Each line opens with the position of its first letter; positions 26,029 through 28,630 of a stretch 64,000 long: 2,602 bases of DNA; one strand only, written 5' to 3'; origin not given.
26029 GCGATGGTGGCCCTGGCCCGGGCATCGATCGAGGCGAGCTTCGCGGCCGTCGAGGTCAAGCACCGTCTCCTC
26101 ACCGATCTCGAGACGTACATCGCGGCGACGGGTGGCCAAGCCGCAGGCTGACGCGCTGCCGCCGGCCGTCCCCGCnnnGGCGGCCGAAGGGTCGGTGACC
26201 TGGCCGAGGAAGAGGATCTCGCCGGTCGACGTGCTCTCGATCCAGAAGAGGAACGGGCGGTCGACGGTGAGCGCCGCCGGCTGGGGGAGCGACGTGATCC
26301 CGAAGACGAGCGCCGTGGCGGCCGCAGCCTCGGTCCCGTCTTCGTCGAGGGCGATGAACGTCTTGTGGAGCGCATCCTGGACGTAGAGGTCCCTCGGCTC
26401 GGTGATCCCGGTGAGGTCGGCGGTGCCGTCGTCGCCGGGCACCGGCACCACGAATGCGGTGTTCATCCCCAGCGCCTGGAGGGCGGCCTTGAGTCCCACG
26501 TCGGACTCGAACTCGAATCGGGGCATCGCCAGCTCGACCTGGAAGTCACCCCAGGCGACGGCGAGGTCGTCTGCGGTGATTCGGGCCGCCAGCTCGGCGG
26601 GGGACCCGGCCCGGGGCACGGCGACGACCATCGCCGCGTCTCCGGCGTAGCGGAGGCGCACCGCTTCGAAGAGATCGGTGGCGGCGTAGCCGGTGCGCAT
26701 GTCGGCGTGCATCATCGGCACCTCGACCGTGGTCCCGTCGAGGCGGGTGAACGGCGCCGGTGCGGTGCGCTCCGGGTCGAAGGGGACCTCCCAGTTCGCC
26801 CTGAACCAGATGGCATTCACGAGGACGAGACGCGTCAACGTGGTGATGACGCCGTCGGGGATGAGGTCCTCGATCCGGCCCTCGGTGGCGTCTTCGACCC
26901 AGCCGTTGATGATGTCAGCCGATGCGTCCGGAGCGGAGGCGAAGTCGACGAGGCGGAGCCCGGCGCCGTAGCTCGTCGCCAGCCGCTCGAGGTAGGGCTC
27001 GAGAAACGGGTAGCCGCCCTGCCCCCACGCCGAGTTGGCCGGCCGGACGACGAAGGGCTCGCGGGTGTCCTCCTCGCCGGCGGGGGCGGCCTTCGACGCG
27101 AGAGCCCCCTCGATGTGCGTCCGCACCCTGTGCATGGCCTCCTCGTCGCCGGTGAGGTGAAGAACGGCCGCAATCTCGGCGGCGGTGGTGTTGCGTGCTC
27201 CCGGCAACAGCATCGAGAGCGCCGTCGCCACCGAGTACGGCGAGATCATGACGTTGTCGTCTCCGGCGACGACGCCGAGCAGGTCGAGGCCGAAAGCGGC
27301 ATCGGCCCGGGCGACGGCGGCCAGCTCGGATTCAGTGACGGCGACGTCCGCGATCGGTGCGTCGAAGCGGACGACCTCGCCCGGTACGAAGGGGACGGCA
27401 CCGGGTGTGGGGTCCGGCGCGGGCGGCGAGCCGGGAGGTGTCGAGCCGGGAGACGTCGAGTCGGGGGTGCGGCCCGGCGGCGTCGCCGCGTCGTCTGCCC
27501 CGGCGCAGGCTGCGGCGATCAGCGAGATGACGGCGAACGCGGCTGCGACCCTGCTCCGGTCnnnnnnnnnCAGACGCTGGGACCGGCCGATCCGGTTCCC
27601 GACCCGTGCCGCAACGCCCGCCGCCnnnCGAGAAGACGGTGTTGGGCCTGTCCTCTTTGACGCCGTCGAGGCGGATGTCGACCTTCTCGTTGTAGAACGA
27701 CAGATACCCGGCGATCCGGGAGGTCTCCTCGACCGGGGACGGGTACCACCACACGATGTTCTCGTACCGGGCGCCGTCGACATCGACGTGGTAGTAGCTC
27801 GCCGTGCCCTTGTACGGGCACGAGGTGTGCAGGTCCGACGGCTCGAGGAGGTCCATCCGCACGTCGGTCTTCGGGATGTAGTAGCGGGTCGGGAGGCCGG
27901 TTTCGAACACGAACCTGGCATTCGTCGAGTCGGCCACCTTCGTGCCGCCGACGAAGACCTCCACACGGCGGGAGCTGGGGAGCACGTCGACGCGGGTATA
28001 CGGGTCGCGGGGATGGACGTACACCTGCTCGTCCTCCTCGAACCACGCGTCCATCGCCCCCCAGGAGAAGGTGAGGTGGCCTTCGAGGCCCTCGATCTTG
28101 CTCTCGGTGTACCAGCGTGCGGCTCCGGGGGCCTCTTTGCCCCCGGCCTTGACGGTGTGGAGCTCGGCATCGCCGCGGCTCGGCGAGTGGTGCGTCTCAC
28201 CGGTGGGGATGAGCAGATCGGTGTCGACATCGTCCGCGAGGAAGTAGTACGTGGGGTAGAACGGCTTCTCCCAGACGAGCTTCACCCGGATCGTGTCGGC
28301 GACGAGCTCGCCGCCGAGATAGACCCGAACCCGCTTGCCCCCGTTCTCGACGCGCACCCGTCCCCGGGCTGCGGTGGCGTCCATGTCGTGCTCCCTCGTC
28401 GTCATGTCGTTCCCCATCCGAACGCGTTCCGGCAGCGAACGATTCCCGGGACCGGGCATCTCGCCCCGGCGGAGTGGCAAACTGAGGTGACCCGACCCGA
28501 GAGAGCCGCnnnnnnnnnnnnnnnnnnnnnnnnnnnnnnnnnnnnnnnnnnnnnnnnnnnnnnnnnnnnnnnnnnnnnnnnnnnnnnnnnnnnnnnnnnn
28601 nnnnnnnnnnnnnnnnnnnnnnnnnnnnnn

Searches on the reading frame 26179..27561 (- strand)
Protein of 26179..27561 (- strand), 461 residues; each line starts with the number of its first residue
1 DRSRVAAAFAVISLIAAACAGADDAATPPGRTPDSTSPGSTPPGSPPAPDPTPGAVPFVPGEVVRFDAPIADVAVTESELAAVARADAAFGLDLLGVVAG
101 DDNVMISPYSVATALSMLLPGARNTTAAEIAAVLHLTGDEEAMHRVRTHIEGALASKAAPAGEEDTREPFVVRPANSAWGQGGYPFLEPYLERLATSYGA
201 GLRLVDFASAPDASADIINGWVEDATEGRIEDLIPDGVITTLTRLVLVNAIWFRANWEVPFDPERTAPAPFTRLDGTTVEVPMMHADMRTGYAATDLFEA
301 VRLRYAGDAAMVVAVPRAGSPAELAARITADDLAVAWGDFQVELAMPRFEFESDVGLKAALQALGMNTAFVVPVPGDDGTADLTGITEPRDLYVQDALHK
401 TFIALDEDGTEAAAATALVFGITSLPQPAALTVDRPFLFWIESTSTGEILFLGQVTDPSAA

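Call 18: search_protein_families(library=pfam, proteins=[window:26179-27561:-], max_evalue=0.001)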
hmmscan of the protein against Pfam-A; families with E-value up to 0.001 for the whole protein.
window:26179-27561:- (461 aa): 1 family
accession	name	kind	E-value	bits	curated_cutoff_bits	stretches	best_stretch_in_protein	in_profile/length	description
PF00079.25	Serpin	-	2.9e-93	313.5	27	1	87-458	3-370/370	Serpin (serine protease inhibitor)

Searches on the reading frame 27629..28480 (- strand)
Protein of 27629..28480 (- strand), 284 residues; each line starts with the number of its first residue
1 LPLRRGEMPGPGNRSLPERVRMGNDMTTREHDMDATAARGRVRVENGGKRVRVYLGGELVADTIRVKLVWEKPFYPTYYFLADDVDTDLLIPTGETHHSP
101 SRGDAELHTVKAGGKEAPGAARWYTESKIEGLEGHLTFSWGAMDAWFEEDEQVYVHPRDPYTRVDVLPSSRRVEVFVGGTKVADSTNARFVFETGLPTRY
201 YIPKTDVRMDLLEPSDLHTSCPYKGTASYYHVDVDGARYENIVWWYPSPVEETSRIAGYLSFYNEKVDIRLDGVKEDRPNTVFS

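Call 18: search_protein_families(library=pfam, proteins=[window:27629-28480:-], max_evalue=0.001)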
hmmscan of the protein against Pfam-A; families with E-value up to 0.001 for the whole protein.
window:27629-28480:- (284 aa): 1 family
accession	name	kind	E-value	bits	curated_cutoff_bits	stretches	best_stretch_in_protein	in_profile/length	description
PF04248.19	NTP_transf_9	-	4.5e-55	183.9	22.1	2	173-265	1-93/93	Domain of unknown function (DUF427)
